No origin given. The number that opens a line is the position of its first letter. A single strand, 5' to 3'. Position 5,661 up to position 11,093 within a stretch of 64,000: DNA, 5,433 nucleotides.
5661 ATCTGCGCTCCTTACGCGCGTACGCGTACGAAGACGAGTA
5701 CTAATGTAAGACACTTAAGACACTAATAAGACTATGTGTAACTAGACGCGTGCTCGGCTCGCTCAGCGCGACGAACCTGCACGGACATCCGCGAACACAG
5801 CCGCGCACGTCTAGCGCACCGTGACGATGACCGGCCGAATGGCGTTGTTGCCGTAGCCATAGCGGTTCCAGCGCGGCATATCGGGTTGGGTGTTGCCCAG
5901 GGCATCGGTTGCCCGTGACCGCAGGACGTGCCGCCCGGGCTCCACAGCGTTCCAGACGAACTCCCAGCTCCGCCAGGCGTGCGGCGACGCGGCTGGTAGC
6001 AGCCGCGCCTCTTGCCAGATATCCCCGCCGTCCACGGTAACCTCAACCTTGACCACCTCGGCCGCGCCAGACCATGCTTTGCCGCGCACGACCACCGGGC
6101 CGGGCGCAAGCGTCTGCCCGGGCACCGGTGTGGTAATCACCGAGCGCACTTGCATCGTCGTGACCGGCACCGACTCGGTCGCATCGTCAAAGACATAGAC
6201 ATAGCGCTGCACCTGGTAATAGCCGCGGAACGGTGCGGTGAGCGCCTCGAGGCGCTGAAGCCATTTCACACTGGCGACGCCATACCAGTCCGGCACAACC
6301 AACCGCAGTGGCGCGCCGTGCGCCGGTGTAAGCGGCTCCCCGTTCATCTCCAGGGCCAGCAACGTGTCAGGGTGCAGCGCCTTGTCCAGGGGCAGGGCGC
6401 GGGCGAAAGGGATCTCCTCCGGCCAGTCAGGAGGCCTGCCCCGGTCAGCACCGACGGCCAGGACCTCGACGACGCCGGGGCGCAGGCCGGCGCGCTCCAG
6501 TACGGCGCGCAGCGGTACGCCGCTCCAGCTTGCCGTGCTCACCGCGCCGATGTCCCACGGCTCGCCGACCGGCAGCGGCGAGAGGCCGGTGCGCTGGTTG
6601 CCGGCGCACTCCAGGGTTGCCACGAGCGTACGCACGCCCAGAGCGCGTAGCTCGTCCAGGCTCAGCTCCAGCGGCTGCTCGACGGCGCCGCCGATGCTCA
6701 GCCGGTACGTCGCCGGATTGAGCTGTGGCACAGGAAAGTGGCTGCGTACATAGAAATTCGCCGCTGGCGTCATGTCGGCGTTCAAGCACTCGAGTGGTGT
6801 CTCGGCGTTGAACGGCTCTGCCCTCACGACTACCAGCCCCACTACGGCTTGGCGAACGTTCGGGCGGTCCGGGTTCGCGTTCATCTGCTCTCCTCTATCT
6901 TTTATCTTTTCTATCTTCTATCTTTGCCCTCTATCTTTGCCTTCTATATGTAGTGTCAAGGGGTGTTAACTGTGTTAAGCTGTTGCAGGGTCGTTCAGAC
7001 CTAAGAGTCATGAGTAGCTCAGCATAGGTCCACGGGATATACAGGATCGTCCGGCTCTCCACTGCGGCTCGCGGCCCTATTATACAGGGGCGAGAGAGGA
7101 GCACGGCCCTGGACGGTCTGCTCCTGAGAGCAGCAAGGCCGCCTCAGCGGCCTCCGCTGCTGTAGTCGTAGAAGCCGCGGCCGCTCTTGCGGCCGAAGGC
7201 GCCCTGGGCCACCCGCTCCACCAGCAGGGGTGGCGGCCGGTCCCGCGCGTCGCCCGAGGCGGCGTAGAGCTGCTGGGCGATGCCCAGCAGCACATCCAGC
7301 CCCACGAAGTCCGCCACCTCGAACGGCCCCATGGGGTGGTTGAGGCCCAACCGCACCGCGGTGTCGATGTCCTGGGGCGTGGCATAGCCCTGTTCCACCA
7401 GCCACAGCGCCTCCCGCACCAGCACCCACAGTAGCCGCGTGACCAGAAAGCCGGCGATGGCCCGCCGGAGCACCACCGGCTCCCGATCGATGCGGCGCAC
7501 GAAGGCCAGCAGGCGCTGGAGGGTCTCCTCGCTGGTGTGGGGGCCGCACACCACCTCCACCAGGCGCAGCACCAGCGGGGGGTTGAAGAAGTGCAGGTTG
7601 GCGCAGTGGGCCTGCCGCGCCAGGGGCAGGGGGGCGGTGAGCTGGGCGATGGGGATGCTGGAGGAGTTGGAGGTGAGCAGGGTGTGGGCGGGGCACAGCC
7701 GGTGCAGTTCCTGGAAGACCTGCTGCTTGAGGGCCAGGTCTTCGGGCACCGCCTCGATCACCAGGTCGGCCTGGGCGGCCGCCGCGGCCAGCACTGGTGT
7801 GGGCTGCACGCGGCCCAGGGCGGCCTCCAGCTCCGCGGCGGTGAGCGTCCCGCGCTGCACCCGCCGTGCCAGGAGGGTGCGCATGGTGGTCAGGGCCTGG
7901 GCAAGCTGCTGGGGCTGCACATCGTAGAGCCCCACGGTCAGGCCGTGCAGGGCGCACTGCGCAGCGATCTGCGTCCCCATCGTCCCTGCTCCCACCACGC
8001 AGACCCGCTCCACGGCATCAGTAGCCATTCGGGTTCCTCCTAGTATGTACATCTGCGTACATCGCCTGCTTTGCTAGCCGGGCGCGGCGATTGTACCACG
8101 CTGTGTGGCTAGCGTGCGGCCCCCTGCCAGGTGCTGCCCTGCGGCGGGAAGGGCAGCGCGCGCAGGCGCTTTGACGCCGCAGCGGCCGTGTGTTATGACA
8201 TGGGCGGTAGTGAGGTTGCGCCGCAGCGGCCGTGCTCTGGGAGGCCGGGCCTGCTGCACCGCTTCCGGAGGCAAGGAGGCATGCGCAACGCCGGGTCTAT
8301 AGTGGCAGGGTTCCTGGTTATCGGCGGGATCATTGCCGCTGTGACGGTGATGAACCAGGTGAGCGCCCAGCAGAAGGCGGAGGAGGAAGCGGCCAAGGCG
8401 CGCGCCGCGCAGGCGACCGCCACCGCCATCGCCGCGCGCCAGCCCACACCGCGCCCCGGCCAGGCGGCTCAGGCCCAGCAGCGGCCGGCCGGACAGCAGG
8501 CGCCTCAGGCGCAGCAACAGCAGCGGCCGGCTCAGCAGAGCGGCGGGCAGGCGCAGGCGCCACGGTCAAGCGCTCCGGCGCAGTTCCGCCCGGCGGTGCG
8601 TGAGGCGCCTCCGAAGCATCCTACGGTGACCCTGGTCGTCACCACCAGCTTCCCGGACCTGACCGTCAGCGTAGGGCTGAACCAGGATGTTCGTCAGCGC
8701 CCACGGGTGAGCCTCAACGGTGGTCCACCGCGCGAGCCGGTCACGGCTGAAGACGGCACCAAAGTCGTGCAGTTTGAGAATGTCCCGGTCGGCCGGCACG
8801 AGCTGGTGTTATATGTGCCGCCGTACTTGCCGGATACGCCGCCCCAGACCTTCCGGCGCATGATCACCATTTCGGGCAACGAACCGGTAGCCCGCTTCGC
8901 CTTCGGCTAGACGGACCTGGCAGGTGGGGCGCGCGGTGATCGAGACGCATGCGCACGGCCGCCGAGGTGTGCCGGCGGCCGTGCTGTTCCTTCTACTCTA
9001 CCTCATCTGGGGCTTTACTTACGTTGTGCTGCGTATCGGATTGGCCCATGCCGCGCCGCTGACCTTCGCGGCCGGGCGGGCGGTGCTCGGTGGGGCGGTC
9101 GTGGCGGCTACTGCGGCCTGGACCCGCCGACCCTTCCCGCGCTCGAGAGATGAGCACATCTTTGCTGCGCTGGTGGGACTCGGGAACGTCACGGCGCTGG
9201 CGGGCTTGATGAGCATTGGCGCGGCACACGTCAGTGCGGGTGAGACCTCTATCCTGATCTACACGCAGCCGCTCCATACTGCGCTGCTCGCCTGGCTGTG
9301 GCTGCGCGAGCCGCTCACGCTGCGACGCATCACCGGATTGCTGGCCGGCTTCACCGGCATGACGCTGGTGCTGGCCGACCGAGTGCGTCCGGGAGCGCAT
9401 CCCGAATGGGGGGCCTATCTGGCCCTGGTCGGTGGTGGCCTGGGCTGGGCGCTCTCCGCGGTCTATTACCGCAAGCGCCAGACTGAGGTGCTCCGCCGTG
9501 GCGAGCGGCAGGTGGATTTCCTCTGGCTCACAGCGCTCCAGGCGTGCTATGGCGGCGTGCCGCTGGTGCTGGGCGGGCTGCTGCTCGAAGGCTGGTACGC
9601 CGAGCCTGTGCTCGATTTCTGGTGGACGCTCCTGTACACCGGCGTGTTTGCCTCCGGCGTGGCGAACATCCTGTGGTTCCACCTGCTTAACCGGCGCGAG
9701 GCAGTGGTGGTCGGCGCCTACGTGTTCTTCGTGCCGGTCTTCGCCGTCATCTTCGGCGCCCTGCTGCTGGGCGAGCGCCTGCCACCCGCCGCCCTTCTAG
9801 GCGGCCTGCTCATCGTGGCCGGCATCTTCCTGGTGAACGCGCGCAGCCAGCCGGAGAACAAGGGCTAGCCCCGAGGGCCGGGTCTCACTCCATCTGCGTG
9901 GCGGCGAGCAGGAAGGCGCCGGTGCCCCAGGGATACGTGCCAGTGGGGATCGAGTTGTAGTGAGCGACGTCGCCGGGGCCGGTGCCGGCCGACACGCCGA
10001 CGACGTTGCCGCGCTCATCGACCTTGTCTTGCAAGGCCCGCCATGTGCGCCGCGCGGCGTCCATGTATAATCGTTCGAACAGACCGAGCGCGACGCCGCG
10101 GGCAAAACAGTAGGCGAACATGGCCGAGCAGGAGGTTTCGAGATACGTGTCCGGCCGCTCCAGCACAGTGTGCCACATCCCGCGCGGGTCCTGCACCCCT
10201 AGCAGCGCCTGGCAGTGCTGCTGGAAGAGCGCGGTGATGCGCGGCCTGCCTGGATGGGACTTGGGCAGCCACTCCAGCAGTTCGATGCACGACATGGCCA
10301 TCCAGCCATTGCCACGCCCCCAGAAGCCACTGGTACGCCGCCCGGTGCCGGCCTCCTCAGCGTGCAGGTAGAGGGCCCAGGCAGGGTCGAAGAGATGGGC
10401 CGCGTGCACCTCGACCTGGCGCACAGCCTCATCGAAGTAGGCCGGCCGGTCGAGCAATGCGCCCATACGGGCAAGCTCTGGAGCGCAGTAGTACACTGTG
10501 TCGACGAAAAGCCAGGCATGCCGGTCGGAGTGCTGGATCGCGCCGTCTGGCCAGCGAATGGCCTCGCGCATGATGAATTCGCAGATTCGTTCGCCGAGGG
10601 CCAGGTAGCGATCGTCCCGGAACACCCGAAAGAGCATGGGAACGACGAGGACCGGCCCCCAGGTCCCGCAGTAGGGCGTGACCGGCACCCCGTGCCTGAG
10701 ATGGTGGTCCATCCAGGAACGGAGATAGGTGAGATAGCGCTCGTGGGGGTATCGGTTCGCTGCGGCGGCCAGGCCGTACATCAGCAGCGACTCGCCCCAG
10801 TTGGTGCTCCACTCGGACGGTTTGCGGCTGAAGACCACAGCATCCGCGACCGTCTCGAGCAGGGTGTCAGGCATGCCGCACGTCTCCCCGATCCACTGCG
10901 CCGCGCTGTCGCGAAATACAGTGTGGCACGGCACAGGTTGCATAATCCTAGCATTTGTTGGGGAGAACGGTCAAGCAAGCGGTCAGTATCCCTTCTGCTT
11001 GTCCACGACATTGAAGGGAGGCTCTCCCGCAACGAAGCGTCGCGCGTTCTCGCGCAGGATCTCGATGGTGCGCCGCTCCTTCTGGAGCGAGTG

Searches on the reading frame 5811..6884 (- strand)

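Call 108: search_protein_families(library=pfam, proteins=[window:5811-6884:-], max_evalue=0.00001)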
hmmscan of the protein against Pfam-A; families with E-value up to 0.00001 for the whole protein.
window:5811-6884:- (357 aa): 2 families
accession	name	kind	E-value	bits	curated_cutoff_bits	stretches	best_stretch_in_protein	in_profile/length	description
PF00174.25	Oxidored_molyb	-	5.1e-55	186.1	24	1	49-223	1-169/169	Oxidoreductase molybdopterin binding domain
PF03404.22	Mo-co_dimer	-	2.2e-13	50.8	22.7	1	241-349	4-130/138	Mo-co oxidoreductase dimerisation domain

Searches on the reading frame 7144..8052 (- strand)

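Call 108: search_protein_families(library=pfam, proteins=[window:7144-8052:-], max_evalue=0.00001)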
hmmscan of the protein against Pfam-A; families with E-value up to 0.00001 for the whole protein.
window:7144-8052:- (302 aa): 4 families
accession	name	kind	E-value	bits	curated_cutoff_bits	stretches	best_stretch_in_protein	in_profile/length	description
PF02737.24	3HCDH_N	-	1.3e-56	191.8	22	1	17-196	2-178/180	3-hydroxyacyl-CoA dehydrogenase, NAD binding domain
PF00725.27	3HCDH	-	2.5e-31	108.5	22.1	1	201-297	1-97/97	3-hydroxyacyl-CoA dehydrogenase, C-terminal domain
PF03446.21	NAD_binding_2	-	7e-07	29.8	21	1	17-132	2-95/161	NAD binding domain of 6-phosphogluconate dehydrogenase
PF01210.29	NAD_Gly3P_dh_N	-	3.2e-06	27.7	23.1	1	17-126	2-99/158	NAD-dependent glycerol-3-phosphate dehydrogenase N-terminus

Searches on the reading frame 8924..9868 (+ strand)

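Call 108: search_protein_families(library=pfam, proteins=[window:8924-9868:+], max_evalue=0.00001)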
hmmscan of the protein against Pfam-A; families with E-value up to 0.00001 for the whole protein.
window:8924-9868:+ (314 aa): 1 family
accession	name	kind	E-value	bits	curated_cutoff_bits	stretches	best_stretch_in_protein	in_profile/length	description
PF00892.27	EamA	-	1.1e-41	142.7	28.2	2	18-150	3-134/135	EamA-like transporter family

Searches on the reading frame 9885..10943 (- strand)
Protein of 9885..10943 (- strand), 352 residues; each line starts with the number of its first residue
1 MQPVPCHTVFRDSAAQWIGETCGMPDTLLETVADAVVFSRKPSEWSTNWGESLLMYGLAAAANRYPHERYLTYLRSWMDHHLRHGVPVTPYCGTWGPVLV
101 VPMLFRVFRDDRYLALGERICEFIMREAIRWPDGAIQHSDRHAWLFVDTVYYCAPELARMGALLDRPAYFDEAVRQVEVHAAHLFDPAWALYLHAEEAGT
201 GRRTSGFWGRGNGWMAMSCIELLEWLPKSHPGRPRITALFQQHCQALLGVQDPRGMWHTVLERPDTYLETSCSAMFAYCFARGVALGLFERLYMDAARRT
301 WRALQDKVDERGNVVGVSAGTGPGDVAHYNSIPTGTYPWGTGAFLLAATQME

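Call 108: search_protein_families(library=pfam, proteins=[window:9885-10943:-], max_evalue=0.00001)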
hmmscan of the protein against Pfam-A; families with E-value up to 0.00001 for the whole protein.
window:9885-10943:- (352 aa): 1 family
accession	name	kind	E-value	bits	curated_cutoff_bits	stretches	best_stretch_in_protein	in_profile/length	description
PF07470.19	Glyco_hydro_88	-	7.6e-71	239.4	26.6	1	41-351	23-348/352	Glycosyl Hydrolase Family 88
